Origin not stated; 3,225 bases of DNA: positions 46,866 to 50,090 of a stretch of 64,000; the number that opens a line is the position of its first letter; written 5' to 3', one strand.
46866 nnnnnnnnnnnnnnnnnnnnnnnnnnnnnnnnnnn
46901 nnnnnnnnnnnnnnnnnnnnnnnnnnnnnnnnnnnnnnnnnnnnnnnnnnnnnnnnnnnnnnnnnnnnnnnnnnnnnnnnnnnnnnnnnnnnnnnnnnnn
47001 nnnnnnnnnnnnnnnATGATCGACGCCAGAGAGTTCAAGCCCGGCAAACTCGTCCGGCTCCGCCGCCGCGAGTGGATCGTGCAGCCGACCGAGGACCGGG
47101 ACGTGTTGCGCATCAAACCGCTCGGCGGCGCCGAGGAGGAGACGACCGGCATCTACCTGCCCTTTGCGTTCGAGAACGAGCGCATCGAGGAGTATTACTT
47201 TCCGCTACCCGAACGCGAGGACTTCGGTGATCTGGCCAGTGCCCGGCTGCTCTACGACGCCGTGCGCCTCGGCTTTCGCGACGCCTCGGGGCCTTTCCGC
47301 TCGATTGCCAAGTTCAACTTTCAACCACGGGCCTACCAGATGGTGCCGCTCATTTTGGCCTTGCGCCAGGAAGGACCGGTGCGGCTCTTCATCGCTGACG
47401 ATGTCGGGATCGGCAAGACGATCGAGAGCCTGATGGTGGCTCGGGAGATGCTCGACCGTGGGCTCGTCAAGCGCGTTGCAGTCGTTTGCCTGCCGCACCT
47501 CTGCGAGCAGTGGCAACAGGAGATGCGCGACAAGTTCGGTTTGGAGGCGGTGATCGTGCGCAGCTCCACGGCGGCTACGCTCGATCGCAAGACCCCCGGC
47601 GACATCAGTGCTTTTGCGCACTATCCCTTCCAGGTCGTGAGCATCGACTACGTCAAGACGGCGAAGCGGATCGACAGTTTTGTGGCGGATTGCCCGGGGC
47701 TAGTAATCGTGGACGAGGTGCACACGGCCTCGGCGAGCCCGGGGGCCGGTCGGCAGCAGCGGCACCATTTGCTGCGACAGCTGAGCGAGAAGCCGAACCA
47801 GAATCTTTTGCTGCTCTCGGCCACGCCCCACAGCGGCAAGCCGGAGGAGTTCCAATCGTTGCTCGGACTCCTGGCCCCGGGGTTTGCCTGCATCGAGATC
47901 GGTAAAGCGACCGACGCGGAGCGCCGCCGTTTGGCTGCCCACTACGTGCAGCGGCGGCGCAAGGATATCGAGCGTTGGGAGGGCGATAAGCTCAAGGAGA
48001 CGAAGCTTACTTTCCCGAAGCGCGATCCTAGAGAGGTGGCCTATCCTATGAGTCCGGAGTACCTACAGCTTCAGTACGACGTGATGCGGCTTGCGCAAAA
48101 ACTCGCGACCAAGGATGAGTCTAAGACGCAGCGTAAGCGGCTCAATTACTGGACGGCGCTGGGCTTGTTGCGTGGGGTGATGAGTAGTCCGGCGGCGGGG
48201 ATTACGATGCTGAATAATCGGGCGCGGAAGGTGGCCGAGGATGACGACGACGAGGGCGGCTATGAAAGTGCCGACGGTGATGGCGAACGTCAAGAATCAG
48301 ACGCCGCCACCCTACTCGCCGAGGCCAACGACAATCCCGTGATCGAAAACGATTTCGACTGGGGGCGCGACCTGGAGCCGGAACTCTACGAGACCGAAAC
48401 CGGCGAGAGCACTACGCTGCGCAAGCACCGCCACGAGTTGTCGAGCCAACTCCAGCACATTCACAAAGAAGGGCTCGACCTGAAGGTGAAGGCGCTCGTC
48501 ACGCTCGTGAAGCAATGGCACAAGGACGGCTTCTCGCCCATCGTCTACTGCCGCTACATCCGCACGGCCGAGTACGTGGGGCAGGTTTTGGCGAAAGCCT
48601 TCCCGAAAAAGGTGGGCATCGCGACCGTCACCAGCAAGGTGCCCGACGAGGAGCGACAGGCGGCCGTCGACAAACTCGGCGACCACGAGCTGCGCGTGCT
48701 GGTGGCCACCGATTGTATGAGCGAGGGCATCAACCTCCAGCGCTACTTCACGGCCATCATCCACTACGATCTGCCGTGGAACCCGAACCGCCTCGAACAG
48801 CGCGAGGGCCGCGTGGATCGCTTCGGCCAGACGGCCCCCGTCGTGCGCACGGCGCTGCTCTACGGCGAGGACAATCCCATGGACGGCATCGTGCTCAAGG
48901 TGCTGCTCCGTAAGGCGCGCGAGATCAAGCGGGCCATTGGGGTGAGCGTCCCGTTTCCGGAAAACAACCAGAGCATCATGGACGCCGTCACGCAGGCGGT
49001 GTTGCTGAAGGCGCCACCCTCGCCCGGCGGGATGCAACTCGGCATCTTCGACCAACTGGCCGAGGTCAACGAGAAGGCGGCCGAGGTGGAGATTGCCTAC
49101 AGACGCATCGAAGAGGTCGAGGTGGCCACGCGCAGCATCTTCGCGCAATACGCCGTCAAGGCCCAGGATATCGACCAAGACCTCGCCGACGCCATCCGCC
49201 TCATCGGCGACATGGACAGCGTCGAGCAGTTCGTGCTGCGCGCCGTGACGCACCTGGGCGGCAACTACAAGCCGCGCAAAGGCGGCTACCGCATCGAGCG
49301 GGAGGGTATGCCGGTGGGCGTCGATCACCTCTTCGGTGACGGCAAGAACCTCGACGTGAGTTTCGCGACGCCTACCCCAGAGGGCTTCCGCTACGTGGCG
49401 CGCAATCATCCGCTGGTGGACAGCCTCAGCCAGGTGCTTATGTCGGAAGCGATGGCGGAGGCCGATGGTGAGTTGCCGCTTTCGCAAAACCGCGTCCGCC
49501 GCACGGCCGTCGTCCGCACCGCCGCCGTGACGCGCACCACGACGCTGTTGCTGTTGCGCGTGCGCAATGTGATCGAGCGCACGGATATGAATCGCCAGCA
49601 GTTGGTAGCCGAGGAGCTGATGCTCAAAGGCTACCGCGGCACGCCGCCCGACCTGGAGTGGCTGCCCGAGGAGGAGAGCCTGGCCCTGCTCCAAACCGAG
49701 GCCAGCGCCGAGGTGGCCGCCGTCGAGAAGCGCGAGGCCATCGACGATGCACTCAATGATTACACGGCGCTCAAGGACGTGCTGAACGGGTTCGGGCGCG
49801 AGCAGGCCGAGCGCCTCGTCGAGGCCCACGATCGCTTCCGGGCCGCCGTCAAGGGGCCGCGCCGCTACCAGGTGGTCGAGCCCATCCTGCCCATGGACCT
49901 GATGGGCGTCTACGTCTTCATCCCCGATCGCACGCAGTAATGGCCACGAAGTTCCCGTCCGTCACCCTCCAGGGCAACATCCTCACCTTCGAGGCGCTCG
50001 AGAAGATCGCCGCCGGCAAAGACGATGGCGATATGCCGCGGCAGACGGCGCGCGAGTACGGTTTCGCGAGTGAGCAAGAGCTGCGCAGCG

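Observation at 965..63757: Hyper-abundant GTTTT + GNRA mini-hairpin motif (consensus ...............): ~57 copies in 64 kb with stem covariation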

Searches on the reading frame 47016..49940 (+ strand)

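Call 8: search_protein_families(library=pfam, proteins=[window:47016-49940:+])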
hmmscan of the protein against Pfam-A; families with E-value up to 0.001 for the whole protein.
window:47016-49940:+ (974 aa): 4 families
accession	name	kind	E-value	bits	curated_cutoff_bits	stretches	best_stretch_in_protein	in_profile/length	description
PF00271.37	Helicase_C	-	4.8e-19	69.1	23.5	1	490-604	2-110/110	Helicase conserved C-terminal domain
PF00176.29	SNF2-rel_dom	-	5.6e-10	39.2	24.9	1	121-290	17-182/290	SNF2-related domain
PF00270.35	DEAD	-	1e-08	35.5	26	1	123-276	16-164/167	DEAD/DEAH box helicase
PF04851.21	ResIII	-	5.3e-08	33.4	22.5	1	103-272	3-163/164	Type III restriction enzyme, res subunit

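Call 63: search_protein_families(library=padloc, proteins=[window:47016-49940:+], max_evalue=0.00001)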
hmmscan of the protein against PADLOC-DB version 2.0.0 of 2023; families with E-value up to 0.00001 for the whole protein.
window:47016-49940:+ (974 aa): 39 families (the best 25 are shown)
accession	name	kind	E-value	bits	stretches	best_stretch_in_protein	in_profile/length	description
PDLC02853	DpdE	-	7.8e-165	548.4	1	7-971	5-972/985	DpdE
PDLC02621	DrmD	-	1.1e-87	293.3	1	7-897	13-898/1040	DrmD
PDLC02572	DrmA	-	1.5e-56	190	1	8-635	15-655/1043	DrmA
PDLC00659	HmaA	-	3.2e-52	175.6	1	77-647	78-651/1176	SNF2 helicase / DEAD-box helicase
PDLC02500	BrxHI|BrxHII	-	2.1e-51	173.5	1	104-643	91-611/933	BrxHI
PDLC02632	DrmD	-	5.2e-48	162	1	8-607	17-628/662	DrmD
PDLC02633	DrmD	-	3e-46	155.8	1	93-611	119-636/839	DrmD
PDLC02620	DrmD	-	5.6e-43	145.1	1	95-644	91-616/1060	DrmD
PDLC02504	BrxHI|BrxHII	-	3.7e-40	135.7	1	84-806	90-774/971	BrxHII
PDLC02193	PLD_Helicase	-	7e-40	135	2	442-635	629-828/905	-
PDLC02840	DpdE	-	1.4e-38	130.8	2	123-288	178-319/1091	DpdE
PDLC02843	DpdE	-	3e-37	126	2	480-616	542-678/1091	DpdE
PDLC02634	DrmD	-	4.3e-35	118.8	2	115-287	102-272/900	DrmD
PDLC02623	DrmD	-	2.9e-34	116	2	489-632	511-651/1040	DrmD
PDLC02619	DrmD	-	4.8e-33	112.3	2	545-637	477-566/872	DrmD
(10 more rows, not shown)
